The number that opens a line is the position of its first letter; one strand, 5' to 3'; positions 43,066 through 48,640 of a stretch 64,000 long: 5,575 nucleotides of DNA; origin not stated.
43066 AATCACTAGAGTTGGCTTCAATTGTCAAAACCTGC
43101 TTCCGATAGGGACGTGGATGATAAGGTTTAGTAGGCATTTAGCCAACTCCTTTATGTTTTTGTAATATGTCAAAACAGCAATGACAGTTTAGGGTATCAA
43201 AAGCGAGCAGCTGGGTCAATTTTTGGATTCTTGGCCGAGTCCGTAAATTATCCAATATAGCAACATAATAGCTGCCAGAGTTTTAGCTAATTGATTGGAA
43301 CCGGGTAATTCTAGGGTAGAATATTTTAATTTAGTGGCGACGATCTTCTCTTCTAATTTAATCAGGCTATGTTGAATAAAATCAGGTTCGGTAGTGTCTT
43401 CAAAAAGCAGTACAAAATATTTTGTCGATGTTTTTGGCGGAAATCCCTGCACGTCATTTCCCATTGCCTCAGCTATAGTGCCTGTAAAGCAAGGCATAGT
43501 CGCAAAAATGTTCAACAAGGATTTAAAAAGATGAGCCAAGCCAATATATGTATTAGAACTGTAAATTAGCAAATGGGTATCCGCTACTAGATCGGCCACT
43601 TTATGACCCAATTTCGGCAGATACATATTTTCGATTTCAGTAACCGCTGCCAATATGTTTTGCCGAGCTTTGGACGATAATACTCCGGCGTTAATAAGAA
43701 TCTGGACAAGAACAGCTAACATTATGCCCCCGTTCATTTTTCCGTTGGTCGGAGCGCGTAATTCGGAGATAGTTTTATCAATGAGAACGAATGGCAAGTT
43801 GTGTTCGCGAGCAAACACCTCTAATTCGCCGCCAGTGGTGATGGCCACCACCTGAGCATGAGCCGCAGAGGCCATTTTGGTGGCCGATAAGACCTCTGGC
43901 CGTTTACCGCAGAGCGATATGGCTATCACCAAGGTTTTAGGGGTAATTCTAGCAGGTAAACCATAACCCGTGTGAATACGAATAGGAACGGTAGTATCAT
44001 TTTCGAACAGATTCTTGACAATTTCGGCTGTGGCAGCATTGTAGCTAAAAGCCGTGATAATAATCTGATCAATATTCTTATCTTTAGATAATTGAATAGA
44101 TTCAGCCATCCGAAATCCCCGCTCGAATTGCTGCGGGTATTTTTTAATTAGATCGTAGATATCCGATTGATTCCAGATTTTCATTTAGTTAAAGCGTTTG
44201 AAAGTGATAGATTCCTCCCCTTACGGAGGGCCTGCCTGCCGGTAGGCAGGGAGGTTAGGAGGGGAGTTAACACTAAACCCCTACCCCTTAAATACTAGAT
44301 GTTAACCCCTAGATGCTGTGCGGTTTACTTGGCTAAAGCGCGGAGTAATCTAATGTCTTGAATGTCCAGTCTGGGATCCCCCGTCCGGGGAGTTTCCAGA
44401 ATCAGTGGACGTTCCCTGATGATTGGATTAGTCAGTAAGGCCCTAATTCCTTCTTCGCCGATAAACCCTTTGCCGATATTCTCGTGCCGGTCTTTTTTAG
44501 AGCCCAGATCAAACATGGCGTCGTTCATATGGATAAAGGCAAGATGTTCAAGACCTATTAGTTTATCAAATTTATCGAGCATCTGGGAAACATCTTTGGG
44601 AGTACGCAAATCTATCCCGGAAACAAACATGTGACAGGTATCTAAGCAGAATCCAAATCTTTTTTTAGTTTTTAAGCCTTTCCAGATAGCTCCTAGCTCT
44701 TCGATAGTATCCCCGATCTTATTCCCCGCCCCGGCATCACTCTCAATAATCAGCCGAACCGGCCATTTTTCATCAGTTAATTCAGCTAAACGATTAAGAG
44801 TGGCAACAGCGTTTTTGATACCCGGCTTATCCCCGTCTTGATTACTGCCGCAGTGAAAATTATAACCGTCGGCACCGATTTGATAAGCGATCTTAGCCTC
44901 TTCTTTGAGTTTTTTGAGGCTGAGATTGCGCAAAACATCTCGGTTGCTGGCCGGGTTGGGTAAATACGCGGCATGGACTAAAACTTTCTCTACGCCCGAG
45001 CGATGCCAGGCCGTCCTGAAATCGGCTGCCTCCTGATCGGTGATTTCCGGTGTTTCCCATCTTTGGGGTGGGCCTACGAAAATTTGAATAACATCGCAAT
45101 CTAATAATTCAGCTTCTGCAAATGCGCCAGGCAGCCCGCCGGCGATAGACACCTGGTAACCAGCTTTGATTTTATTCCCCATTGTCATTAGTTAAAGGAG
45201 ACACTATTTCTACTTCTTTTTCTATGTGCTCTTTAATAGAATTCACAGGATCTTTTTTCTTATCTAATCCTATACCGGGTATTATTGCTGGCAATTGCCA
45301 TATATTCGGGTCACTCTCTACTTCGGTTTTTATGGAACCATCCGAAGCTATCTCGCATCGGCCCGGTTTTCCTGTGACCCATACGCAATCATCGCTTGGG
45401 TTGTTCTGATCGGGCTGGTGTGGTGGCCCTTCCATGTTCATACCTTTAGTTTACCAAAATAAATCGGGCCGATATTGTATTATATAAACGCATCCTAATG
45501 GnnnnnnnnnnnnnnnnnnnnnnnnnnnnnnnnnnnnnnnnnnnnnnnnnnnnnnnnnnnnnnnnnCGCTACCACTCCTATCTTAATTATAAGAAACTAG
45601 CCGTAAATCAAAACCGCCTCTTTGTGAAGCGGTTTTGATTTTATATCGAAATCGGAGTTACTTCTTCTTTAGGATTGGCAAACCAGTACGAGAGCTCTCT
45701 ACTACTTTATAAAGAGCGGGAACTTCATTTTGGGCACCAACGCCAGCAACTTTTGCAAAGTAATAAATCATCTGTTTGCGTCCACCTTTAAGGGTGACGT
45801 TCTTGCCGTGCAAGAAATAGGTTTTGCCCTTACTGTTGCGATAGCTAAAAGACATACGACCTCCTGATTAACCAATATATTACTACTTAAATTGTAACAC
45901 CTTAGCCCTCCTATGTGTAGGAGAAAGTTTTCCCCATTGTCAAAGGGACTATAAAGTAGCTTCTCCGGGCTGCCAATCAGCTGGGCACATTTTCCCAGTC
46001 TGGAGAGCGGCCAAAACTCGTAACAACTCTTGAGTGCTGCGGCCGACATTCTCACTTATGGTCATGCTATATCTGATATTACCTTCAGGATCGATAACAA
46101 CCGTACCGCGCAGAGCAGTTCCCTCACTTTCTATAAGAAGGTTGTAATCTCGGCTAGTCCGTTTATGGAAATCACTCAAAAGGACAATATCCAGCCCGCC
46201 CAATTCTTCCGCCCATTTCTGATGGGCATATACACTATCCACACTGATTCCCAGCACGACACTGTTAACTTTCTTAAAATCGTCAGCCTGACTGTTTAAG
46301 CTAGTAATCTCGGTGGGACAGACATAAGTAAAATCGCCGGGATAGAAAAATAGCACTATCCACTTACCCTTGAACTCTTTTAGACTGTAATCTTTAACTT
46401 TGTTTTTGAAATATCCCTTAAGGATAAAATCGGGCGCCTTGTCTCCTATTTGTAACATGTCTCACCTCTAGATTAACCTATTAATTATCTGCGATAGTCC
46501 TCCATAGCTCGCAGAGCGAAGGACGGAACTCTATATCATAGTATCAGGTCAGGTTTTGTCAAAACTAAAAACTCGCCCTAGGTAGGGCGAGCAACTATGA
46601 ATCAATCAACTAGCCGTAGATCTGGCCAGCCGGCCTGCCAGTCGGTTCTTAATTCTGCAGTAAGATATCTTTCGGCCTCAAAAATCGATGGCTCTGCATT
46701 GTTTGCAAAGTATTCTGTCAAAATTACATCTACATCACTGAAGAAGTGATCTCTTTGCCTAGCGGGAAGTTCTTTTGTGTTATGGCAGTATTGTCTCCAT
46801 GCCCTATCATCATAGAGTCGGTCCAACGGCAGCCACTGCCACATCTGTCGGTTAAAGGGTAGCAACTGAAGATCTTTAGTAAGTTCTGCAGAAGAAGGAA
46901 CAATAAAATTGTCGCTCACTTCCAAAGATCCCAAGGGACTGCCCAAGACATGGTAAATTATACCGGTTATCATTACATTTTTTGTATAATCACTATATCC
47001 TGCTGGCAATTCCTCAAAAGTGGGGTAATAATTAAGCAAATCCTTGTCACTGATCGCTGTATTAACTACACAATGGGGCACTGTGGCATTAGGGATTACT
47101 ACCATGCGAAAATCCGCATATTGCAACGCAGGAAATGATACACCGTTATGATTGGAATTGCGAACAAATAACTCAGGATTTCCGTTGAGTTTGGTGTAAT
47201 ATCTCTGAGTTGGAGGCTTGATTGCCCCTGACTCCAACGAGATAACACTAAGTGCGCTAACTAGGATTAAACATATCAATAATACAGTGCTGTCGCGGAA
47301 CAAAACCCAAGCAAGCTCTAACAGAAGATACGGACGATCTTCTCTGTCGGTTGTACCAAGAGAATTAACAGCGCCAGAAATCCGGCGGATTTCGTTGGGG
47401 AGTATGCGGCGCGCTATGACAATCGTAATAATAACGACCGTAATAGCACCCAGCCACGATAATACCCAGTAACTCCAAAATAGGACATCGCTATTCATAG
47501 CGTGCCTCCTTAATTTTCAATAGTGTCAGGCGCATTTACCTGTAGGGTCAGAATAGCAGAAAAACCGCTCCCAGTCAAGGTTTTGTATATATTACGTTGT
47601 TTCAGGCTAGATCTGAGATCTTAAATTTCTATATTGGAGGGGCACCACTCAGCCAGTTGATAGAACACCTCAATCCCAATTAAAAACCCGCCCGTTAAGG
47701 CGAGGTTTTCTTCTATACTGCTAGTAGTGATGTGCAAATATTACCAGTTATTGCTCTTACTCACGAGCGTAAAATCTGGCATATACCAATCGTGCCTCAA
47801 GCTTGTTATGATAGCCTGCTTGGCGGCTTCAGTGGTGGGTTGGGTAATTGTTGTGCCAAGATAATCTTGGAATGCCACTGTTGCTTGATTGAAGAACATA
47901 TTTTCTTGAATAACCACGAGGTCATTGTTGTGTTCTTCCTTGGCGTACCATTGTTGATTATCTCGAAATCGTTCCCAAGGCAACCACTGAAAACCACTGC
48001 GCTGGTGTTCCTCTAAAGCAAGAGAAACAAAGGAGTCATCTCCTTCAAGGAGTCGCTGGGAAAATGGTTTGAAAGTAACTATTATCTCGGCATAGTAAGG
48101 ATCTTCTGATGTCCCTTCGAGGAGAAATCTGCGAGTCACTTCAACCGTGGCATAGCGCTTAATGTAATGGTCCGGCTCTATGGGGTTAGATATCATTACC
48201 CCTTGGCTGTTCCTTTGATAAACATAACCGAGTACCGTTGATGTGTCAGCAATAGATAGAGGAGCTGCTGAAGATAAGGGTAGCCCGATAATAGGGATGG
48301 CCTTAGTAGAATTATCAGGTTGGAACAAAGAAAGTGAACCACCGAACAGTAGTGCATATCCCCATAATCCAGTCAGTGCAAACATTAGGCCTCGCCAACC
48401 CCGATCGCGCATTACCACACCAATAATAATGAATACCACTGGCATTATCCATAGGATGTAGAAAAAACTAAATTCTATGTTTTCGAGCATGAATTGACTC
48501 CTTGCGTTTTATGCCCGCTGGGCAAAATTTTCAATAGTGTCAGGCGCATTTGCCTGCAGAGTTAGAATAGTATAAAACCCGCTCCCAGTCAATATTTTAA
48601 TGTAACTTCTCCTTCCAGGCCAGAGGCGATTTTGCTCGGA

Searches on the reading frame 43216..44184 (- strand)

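Call 42: search_protein_families(library=pfam, proteins=[window:43216-44184:-], max_evalue=0.001)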
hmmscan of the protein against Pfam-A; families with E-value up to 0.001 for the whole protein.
window:43216-44184:- (322 aa): 2 families
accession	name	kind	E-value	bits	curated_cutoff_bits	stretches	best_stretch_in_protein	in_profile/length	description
PF10432.14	bact-PGI_C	-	1.4e-11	45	24.5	1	195-314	7-128/151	Bacterial phospho-glucose isomerase C-terminal SIS domain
PF01380.27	SIS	-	4.3e-06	27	25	1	39-118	6-89/131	SIS domain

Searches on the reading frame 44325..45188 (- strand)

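Call 42: search_protein_families(library=pfam, proteins=[window:44325-45188:-], max_evalue=0.001)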
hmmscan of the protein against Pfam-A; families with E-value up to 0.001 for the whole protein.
window:44325-45188:- (287 aa): 1 family
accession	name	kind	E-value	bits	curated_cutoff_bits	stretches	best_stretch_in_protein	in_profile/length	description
PF01261.30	AP_endonuc_2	-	3.4e-40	138.8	31.1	1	23-283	1-247/249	Xylose isomerase-like TIM barrel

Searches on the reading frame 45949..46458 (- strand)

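Call 14: search_protein_families(library=pfam, proteins=[window:45949-46458:-], max_evalue=0.01)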
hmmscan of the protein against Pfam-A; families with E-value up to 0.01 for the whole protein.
window:45949-46458:- (169 aa): 3 families
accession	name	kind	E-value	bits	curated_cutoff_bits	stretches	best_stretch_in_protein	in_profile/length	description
PF00578.27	AhpC-TSA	-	8.6e-39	132.7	26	1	4-130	1-123/124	AhpC/TSA family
PF08534.16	Redoxin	-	8.1e-18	65.1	26.6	1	4-138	2-138/148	Redoxin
PF10417.14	1-cysPrx_C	-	0.00091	19.6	21.1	1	153-169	7-24/41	C-terminal domain of 1-Cys peroxiredoxin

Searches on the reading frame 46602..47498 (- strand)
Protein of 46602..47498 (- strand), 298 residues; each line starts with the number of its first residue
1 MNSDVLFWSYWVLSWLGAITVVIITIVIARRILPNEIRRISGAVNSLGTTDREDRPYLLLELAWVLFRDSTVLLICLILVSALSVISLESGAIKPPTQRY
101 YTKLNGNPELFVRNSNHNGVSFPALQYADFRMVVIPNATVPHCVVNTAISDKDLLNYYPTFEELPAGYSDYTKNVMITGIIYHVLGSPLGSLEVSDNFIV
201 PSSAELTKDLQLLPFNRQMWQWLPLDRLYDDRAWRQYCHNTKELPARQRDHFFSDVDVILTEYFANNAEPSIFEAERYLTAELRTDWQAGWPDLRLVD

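Call 14: search_protein_families(library=pfam, proteins=[window:46602-47498:-], max_evalue=0.01)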
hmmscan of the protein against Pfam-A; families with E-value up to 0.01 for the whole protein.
window:46602-47498:- (298 aa): 0 families

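Call 49: search_protein_representatives(alignment_id=A4)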
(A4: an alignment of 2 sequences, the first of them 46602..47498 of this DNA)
Query: 2 sequences, 304 profile positions. Proteins with E-value up to 0.001 (for the whole library): 8; up to 1e-10: 4; up to 1e-30: 2. The best 8 are listed.
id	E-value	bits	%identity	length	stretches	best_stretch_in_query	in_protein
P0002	1.3e-173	592.9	-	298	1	1-299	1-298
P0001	3.1e-119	414.4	-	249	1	1-304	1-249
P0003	1.6e-19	86.9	-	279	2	186-304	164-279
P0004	3.5e-11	59.5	-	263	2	192-304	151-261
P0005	3.0e-09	53.1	-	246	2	199-304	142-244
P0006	1.4e-07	47.7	-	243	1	214-295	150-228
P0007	1.8e-07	47.3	-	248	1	201-304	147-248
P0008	1.7e-04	37.6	-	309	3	88-152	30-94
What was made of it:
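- Tried and rejected: The exhaustive profile search found five real relatives (P0003-P0007) and one weak, unrelated repeat protein (P0008) (call 49).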

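Call 50: find_encoding_contigs(protein=P0003, flank=2500, max_places=3)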
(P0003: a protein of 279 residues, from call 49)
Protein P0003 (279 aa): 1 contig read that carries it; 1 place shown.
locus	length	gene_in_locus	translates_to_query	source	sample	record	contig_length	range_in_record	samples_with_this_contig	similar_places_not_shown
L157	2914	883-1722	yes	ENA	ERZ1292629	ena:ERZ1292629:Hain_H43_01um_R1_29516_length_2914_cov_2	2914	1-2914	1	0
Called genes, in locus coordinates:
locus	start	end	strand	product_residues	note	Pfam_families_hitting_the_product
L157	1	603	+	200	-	?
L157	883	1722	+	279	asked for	-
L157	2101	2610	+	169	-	PF00578:AhpC-TSA, PF08534:Redoxin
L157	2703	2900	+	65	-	-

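Call 53: find_encoding_contigs(protein=P0004, flank=2500, max_places=3)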
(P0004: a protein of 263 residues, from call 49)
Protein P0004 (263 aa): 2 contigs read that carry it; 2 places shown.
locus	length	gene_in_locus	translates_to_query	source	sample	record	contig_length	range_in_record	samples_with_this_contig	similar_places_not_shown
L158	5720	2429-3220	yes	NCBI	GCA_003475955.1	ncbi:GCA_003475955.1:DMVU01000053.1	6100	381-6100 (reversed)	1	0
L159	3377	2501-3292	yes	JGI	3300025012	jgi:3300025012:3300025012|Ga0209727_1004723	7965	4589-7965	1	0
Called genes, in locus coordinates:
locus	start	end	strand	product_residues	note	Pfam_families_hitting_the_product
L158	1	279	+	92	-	?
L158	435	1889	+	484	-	PF13855:LRR_8 (faint), PF12799:LRR_4 (faint)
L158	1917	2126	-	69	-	-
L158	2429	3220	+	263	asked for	-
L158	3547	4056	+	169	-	PF00578:AhpC-TSA, PF08534:Redoxin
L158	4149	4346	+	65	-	-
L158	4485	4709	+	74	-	-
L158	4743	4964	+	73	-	-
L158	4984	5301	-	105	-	-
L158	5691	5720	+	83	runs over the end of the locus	-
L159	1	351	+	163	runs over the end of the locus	-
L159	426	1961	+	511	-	PF12799:LRR_4 (faint)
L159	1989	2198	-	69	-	-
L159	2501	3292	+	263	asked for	-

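Call 54: find_encoding_contigs(protein=P0005, flank=2500, max_places=3)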
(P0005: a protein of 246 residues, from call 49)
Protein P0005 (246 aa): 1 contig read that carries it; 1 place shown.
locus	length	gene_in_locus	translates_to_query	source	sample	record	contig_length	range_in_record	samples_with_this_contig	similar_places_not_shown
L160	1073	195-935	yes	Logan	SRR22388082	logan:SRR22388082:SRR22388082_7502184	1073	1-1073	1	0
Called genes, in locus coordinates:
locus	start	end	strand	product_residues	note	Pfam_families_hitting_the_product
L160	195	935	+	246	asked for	-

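Call 57: find_encoding_contigs(protein=P0006, flank=2500, max_places=3)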
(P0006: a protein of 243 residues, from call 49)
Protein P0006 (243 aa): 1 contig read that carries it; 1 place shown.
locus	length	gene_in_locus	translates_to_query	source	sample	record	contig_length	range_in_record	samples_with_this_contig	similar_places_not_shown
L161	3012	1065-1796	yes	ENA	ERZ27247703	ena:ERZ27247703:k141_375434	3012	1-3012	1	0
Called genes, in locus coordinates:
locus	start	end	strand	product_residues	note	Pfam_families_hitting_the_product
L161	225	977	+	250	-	PF21686:LigD_Prim-Pol, PF01896:DNA_primase_S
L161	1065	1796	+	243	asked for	-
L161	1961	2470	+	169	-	PF00578:AhpC-TSA, PF08534:Redoxin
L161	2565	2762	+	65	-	-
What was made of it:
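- The two paralogues are a tandem duplication; the gene is single-copy in L157, L158 and L161 (calls 50, 53, 57).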

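Call 58: find_encoding_contigs(protein=P0007, flank=2500, max_places=3)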
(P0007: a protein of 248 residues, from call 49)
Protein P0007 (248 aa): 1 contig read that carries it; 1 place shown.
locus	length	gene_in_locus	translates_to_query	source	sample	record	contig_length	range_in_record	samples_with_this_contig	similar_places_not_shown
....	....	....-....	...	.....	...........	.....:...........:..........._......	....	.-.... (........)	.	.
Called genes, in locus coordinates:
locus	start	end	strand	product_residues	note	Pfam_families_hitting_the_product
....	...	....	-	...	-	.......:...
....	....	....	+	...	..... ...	-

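Call 73: predict_structure(alignment_id=A7)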
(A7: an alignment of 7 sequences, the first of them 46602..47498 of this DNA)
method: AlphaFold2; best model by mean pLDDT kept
length: 298 residues; sequences in the alignment: 7
mean_pLDDT: 53.3   pTM: 0.43
mean pLDDT of the five models: 53.3, 52.2, 50.7, 50.6, 50.0
residues with pLDDT >= 90: 0; 70-90: 78; 50-70: 104; < 50: 116
segments of 3 or more residues with pLDDT < 50: 85-196
pLDDT, mean of each block of 10 residues (from residue 1): 64 72 76 66 61 63 72 69 50 35 29 27 27 26 28 26 24 30 31 45 64 56 69 68 66 77 76 77 72 54
secondary structure, 60 per line:
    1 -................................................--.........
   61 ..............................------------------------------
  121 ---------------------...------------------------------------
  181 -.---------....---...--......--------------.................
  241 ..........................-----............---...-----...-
elements in order: H2-49 H52-90 E192-195 E199-201 H204-209 H224-266 H272-283 E287-289 E295-297
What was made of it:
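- Tried and rejected: The AlphaFold2 model of paralogue 1 from a 7-sequence alignment was too poor to use (pLDDT 53), so no fold search was run (call 73).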

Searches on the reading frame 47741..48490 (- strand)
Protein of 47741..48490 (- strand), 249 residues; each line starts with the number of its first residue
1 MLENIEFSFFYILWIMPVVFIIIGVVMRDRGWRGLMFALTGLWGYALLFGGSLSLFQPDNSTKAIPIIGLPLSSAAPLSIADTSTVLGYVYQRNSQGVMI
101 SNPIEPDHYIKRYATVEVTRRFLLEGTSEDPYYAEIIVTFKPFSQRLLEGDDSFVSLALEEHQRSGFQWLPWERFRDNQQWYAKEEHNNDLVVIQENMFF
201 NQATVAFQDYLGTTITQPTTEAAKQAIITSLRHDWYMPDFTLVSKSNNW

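Call 14: search_protein_families(library=pfam, proteins=[window:47741-48490:-], max_evalue=0.01)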
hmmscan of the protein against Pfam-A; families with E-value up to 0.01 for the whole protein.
window:47741-48490:- (249 aa): 0 families

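Call 27: find_homologous_proteins(query=window:47741-48490:-, max_evalue=0.001)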
Query window:47741-48490:- (249 aa): 1 proteins with E <= 0.001 among 417 candidates.
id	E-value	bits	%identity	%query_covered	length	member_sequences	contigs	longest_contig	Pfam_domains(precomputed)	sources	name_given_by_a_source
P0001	3.8e-166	569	100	100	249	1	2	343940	-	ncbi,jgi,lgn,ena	ncbi:MAG: hypothetical protein WC805_00925 [Patescibacteria group bacterium]|jgi:hypothetical protei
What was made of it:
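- Tried and rejected: The word-indexed search found only the query itself (call 27).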

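Call 47: find_encoding_contigs(protein=P0001, flank=3000, max_places=4)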
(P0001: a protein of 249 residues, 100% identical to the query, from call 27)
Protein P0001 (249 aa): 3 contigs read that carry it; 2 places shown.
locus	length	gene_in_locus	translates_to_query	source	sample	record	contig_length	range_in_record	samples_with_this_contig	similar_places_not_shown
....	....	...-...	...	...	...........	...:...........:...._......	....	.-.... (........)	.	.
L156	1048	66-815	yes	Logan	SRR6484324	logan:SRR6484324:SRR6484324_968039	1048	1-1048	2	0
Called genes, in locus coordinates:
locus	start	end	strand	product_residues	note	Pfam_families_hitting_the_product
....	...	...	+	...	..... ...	-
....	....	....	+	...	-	-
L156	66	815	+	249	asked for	-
